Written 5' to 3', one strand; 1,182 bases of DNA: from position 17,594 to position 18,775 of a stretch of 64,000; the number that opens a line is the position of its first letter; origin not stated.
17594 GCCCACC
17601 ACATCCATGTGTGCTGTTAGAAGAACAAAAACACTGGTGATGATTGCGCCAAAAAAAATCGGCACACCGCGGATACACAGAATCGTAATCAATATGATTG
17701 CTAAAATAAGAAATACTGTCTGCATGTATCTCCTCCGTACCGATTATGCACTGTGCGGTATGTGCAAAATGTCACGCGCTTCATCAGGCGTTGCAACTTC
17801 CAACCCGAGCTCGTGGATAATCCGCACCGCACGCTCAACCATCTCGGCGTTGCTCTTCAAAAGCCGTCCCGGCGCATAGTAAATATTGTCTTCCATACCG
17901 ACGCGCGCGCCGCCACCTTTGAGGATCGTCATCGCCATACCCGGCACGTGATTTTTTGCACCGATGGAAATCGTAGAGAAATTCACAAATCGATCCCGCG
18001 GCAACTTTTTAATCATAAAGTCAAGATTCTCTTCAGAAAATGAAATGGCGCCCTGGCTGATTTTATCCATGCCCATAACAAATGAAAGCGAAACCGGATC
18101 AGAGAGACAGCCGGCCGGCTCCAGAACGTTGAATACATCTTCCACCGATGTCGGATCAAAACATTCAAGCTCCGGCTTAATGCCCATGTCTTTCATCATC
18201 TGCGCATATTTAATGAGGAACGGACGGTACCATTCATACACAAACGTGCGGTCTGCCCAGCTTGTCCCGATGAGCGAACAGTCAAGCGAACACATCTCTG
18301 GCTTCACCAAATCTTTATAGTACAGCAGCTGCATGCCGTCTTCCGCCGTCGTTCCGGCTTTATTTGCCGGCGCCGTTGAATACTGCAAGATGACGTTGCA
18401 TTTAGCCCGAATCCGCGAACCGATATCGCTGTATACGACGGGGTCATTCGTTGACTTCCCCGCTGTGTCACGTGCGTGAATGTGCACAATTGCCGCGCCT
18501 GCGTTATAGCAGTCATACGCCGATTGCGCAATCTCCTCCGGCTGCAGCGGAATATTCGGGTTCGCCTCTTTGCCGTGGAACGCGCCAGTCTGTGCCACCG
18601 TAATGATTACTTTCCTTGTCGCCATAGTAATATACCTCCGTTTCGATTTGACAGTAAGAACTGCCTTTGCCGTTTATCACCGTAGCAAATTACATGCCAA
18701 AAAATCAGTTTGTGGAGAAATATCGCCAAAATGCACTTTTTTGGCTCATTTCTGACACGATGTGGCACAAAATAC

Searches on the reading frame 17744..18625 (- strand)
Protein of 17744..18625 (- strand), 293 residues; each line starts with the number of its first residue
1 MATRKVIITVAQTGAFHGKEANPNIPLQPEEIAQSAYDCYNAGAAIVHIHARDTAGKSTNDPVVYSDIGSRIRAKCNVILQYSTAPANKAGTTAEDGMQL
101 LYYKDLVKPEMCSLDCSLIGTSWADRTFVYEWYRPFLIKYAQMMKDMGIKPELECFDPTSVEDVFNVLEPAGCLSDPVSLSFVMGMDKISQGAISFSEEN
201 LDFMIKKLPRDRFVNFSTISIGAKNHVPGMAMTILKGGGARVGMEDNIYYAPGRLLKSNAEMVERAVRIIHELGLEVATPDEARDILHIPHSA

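Call 3: search_protein_families(library=pfam, proteins=[window:17744-18625:-])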
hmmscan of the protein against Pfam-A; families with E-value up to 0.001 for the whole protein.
window:17744-18625:- (293 aa): 1 family
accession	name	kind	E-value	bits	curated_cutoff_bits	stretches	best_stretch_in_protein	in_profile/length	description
PF05853.18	BKACE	-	2.9e-79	266.7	24.8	1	5-288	1-273/274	beta-keto acid cleavage enzyme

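Call 31: search_protein_families(library=ncbifam, proteins=[window:17744-18625:-], max_evalue=0.00001)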
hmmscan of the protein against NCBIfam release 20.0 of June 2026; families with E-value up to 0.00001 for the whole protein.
window:17744-18625:- (293 aa): 4 families
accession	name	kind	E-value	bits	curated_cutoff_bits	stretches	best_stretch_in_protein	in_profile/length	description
NF052387.1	Lys_ferment_KCE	equivalog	6.6e-70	235.5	382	1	5-289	1-267/267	3-keto-5-aminohexanoate cleavage enzyme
NF053568.1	3OXCoAcCUPNH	equivalog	1.2e-49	169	350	1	4-290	2-273/274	3-oxoadipate:acetyl-CoA acetyltransferase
NF053538.1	DixhxACActTsKce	equivalog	4.4e-48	163.9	430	1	3-289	4-302/310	3,5-dioxohexanoate:acetyl-CoA acetone transferase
NF052389.1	Lys_KAL_CLE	exception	2.9e-43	148.2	725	1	4-292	169-439/440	bifunctional 3-aminobutyryl-CoA ammonia lyase/3-keto-5-aminohexanoate cleavage enzyme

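Call 32: search_solved_structures(query=window:17744-18625:-, max_evalue=0.00001)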
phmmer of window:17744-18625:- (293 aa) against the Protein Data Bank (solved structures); distinct sequences matched with E-value up to 0.00001: 13.
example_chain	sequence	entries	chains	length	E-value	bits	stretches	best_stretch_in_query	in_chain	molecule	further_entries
3lot_A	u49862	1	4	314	1.4e-36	129.5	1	6-289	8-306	uncharacterized protein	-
2y7d_A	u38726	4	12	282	8.7e-35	123.6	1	6-288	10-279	3-KETO-5-AMINOHEXANOATE CLEAVAGE ENZYME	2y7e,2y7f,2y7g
3c6c_A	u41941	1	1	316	6.4e-34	120.7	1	3-290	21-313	3-keto-5-aminohexanoate cleavage enzyme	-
3e02_A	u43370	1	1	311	2.1e-31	112.5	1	3-288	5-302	uncharacterized protein DUF849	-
3e49_A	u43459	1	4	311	1e-30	110.3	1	3-288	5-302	uncharacterized protein DUF849 with a TIM barrel fold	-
9zsc_A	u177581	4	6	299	3.9e-30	108.3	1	1-289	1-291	3-keto-5-aminohexanoate cleavage protein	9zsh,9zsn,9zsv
3no5_A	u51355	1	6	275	8.3e-27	97.4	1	5-288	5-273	Uncharacterized protein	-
8rio_A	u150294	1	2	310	7.5e-26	94.3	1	4-289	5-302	3-keto-5-aminohexanoate cleavage protein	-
8rip_A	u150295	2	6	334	1e-25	93.8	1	4-289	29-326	3-keto-5-aminohexanoate cleavage protein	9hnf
3chv_A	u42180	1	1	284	2.9e-25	92.4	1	3-292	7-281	Prokaryotic domain of unknown function (DUF849) with a TIM barrel fold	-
3fa5_A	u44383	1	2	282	3.1e-24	89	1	4-288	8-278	protein of unknown function (DUF849)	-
5zmu_A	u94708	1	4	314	3.9e-18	69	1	3-289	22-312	Cis-epoxysuccinate hydrolase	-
5zmy_A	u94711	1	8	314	1.8e-17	66.8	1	3-289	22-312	Cis-epoxysuccinate hydrolase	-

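Call 54: find_homologous_proteins(query=window:17744-18625:-, max_evalue=1e-40)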
Query window:17744-18625:- (293 aa): 2121 proteins with E <= 1e-40 among 3842 candidates; the best 120 are listed.
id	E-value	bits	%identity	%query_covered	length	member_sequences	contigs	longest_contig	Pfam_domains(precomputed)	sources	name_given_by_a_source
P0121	3.4e-195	665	100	100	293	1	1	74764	PF05853.19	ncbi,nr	ncbi:MAG: 3-keto-5-aminohexanoate cleavage protein [Treponema sp.]|nr:3-keto-5-aminohexanoate cleava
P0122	2.4e-194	662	100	100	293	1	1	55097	PF05853.19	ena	-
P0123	1.9e-172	590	90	98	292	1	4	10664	PF05853.19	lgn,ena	-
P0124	6.7e-171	585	88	98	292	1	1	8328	PF05853.19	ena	-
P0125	8.8e-170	581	88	98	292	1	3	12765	PF05853.19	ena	-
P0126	9.4e-170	581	86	99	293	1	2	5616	PF05853.19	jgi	-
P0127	1.7e-169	580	88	98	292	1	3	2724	PF05853.19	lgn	-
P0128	1.9e-169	580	88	98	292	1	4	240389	PF05853.19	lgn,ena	-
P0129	2.2e-169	580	87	99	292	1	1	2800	PF05853.19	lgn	-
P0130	2.3e-169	580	88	98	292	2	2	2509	PF05853.19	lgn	-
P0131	4.4e-169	579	86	98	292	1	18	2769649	PF05853.19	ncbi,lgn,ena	-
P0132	8.4e-169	578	86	98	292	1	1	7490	PF05853.19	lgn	-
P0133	1.1e-168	578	88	98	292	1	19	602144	PF05853.19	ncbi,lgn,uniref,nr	ncbi:3-keto-5-aminohexanoate cleavage protein [Flavonifractor sp. AGMB03687]|uniref:3-keto-5-aminohe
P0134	1.1e-168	578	88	98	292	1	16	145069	PF05853.19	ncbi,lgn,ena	-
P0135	1.2e-168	578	86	98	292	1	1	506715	PF05853.19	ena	-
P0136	1.2e-168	578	86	98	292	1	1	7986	PF05853.19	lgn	-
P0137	1.2e-168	578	87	98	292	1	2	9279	PF05853.19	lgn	-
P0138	1.3e-168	578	87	98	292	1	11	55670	PF05853.19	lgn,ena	-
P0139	1.3e-168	577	88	98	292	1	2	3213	PF05853.19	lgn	-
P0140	1.3e-168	577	87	98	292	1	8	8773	PF05853.19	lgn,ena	-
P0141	1.6e-168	577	87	98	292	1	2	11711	PF05853.19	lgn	-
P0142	1.6e-168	577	86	98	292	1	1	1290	PF05853.19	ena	-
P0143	1.6e-168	577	86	98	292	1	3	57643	PF05853.19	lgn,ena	-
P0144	1.6e-168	577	87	98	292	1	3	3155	PF05853.19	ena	-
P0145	1.6e-168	577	87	98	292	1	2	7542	PF05853.19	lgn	-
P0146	2.9e-168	576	87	99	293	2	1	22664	PF05853.19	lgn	-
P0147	3.1e-168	576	87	98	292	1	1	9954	PF05853.19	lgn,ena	-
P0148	4.9e-168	576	87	98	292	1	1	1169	PF05853.19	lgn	-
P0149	5.7e-168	575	87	98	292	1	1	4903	PF05853.19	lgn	-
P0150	1.1e-167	574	86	99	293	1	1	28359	PF05853.19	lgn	-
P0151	1.3e-167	574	87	98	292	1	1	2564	PF05853.19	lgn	-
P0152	2.1e-167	574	86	98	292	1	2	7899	PF05853.19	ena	-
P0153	3.5e-167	573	84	99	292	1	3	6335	PF05853.19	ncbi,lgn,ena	-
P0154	3.9e-167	573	87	99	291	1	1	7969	PF05853.19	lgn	-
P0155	4.4e-167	572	87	99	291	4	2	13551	PF05853.19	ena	-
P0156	6.4e-167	572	87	98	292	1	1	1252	PF05853.19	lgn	-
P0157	7.0e-167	572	85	99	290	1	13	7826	PF05853.19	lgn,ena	-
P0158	7.5e-167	572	86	98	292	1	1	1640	PF05853.19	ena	-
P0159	7.6e-167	572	85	98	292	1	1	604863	PF05853.19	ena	-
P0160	9.1e-167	571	85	99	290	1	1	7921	PF05853.19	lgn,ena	-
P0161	1.0e-166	571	86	98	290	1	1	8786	PF05853.19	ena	-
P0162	1.0e-166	571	85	98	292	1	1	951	PF05853.19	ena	-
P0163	1.2e-166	571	87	98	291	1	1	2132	PF05853.19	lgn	-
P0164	1.3e-166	571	87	99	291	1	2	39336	PF05853.19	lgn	-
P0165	1.4e-166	571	87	99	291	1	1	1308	PF05853.19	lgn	-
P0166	2.2e-166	570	87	98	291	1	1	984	PF05853.19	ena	-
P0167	2.8e-166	570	86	98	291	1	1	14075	PF05853.19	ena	-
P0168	3.7e-166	569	86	99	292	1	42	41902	PF05853.19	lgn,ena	-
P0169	3.7e-166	569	86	98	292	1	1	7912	PF05853.19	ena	-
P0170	4.1e-166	569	86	98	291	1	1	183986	PF05853.19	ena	-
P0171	4.8e-166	569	85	99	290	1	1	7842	PF05853.19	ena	-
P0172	5.2e-166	569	87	98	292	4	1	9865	PF05853.19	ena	-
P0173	5.3e-166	569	86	98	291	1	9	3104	PF05853.19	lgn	-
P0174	6.9e-166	569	86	99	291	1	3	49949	PF05853.19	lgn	-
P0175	7.0e-166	569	86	99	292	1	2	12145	PF05853.19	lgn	-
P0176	7.2e-166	569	85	98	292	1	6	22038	PF05853.19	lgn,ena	-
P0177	7.3e-166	568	86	98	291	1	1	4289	PF05853.19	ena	-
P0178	7.7e-166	568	85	99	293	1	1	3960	PF05853.19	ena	-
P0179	7.9e-166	568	86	98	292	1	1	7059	PF05853.19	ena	-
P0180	8.3e-166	568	86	98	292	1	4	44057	PF05853.19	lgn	-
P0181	1.0e-165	568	86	98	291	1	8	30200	PF05853.19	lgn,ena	-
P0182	1.0e-165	568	86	98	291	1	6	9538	PF05853.19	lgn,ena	-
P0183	1.1e-165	568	85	99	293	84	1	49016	PF05853.19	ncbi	-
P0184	1.1e-165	568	87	98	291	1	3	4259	PF05853.19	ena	-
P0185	1.2e-165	568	87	99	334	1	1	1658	PF05853.19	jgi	jgi:3-keto-5-aminohexanoate cleavage enzyme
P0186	1.3e-165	568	86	99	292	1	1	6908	PF05853.19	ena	-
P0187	1.3e-165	568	86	99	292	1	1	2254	PF05853.19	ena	-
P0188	1.3e-165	568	86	99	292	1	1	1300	PF05853.19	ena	-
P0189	1.4e-165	568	86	98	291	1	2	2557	PF05853.19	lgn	-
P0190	1.9e-165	567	86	99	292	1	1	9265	PF05853.19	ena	-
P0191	2.2e-165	567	86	98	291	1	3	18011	PF05853.19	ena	-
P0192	2.5e-165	567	86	99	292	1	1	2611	PF05853.19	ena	-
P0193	2.6e-165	567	86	99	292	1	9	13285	PF05853.19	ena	-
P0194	2.6e-165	567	86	99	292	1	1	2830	PF05853.19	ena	-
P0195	2.6e-165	567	86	98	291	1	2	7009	PF05853.19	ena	-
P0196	3.6e-165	566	86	99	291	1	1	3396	PF05853.19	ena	-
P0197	4.2e-165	566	86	98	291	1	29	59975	PF05853.19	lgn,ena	-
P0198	4.9e-165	566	85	98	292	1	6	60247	PF05853.19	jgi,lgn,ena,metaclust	metaclust:\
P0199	6.4e-165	565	84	98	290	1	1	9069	PF05853.19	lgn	-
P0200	6.7e-165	565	86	99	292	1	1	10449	PF05853.19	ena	-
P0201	7.0e-165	565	85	98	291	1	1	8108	PF05853.19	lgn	-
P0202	7.9e-165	565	86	98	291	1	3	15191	PF05853.19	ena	-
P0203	7.9e-165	565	86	98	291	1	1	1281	PF05853.19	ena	-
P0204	8.0e-165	565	85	98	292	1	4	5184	PF05853.19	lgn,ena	-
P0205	1.3e-164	564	84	98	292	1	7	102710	PF05853.19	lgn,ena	-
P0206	1.3e-164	564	85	99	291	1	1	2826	PF05853.19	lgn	-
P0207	2.0e-164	564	87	98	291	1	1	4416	PF05853.19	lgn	-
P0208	3.4e-164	563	84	99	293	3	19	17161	PF05853.19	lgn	-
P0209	3.8e-164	563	83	99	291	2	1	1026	PF05853.19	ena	-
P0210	3.9e-164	563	84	99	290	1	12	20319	PF05853.19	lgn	-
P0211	4.1e-164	563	83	99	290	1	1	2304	PF05853.19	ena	-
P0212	4.7e-164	563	85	98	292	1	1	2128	PF05853.19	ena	-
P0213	4.8e-164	563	86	99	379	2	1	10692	PF05853.19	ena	-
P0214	4.8e-164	563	85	98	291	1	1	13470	PF05853.19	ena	-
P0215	5.4e-164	562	84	99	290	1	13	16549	PF05853.19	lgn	-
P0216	7.5e-164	562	86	98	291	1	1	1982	PF05853.19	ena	-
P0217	7.6e-164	562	86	98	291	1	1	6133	PF05853.19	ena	-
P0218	7.9e-164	562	86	98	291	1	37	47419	PF05853.19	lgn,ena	-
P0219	8.8e-164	562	85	99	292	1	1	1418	PF05853.19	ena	-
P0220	1.2e-163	561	83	99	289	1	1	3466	PF05853.19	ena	-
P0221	1.3e-163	561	83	99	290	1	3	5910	PF05853.19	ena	-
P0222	1.4e-163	561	83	99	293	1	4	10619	PF05853.19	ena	-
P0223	1.6e-163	561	85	98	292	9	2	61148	PF05853.19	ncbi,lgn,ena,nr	ncbi:MAG: 3-keto-5-aminohexanoate cleavage protein [Parasporobacterium sp.]|nr:3-keto-5-aminohexanoa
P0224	1.7e-163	561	83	98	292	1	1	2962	PF05853.19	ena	-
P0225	2.4e-163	560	83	99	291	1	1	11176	PF05853.19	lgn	-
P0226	3.3e-163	560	83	99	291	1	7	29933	PF05853.19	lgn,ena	-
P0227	6.2e-163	559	84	99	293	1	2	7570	PF05853.19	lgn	-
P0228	7.5e-163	559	86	98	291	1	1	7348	PF05853.19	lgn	-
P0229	9.6e-163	558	85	98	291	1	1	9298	PF05853.19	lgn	-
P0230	1.0e-162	558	85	98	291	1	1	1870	PF05853.19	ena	-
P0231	1.0e-162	558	85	98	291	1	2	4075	PF05853.19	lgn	-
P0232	1.0e-162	558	86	98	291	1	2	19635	PF05853.19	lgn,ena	-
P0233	1.2e-162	558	84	98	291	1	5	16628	PF05853.19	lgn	-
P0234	1.5e-162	558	86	98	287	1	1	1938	PF05853.19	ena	-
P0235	1.8e-162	557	84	99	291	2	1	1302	PF05853.19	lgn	-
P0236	2.8e-162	557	83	99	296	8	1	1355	PF05853.19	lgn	-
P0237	3.8e-162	556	87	95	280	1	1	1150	PF05853.19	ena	-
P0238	4.2e-162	556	84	99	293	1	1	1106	PF05853.19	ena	-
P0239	6.0e-162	556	83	99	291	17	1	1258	PF05853.19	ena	-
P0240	7.1e-162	555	83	99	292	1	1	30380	PF05853.19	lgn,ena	-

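Call 57: find_encoding_contigs(protein=P0123, flank=8000, max_places=3)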
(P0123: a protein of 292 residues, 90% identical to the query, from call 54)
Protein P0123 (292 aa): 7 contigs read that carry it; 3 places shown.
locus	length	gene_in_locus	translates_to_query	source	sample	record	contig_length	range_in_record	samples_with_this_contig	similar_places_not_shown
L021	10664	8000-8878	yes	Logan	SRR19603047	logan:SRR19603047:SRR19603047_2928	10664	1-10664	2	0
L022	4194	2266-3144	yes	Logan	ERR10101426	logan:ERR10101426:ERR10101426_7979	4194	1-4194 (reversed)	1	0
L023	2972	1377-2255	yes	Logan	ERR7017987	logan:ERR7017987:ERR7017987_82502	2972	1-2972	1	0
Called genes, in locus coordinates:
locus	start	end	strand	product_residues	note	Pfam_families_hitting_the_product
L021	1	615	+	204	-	?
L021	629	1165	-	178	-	PF02441:Flavoprotein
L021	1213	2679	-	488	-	PF20695:UbiD_N, PF01977:UbiD, PF20696:UbiD_C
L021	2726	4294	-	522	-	PF01144:CoA_trans, PF02550:AcetylCoA_hydro (faint), PF01144:CoA_trans (weak)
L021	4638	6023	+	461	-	PF00989:PAS (faint), PF00158:Sigma54_activat, PF14532:Sigma54_activ_2, PF07728:AAA_5 (weak), PF25601:AAA_lid_14, PF02954:HTH_8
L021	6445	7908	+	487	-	PF00939:Na_sulph_symp, PF03600:CitMHS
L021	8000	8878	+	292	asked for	PF05853:BKACE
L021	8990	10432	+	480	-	PF20695:UbiD_N, PF01977:UbiD, PF20696:UbiD_C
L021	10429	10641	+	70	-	PF26358:EcdD_BsdD_detox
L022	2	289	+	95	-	?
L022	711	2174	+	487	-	PF00939:Na_sulph_symp, PF03600:CitMHS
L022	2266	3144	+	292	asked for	PF05853:BKACE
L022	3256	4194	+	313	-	?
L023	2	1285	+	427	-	?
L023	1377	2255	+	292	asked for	PF05853:BKACE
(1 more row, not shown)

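Call 69: search_solved_structures(query=window:17744-18625:-, max_evalue=1e-30, show_alignments=2)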
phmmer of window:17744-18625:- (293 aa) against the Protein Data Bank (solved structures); distinct sequences matched with E-value up to 1e-30: 4.
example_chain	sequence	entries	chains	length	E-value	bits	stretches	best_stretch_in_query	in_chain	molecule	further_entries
3lot_A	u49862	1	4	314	1.4e-36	129.5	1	6-289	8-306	uncharacterized protein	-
2y7d_A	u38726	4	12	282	8.7e-35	123.6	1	6-288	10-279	3-KETO-5-AMINOHEXANOATE CLEAVAGE ENZYME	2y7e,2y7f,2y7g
3c6c_A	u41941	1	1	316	6.4e-34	120.7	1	3-290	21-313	3-keto-5-aminohexanoate cleavage enzyme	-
3e02_A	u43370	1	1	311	2.1e-31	112.5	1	3-288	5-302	uncharacterized protein DUF849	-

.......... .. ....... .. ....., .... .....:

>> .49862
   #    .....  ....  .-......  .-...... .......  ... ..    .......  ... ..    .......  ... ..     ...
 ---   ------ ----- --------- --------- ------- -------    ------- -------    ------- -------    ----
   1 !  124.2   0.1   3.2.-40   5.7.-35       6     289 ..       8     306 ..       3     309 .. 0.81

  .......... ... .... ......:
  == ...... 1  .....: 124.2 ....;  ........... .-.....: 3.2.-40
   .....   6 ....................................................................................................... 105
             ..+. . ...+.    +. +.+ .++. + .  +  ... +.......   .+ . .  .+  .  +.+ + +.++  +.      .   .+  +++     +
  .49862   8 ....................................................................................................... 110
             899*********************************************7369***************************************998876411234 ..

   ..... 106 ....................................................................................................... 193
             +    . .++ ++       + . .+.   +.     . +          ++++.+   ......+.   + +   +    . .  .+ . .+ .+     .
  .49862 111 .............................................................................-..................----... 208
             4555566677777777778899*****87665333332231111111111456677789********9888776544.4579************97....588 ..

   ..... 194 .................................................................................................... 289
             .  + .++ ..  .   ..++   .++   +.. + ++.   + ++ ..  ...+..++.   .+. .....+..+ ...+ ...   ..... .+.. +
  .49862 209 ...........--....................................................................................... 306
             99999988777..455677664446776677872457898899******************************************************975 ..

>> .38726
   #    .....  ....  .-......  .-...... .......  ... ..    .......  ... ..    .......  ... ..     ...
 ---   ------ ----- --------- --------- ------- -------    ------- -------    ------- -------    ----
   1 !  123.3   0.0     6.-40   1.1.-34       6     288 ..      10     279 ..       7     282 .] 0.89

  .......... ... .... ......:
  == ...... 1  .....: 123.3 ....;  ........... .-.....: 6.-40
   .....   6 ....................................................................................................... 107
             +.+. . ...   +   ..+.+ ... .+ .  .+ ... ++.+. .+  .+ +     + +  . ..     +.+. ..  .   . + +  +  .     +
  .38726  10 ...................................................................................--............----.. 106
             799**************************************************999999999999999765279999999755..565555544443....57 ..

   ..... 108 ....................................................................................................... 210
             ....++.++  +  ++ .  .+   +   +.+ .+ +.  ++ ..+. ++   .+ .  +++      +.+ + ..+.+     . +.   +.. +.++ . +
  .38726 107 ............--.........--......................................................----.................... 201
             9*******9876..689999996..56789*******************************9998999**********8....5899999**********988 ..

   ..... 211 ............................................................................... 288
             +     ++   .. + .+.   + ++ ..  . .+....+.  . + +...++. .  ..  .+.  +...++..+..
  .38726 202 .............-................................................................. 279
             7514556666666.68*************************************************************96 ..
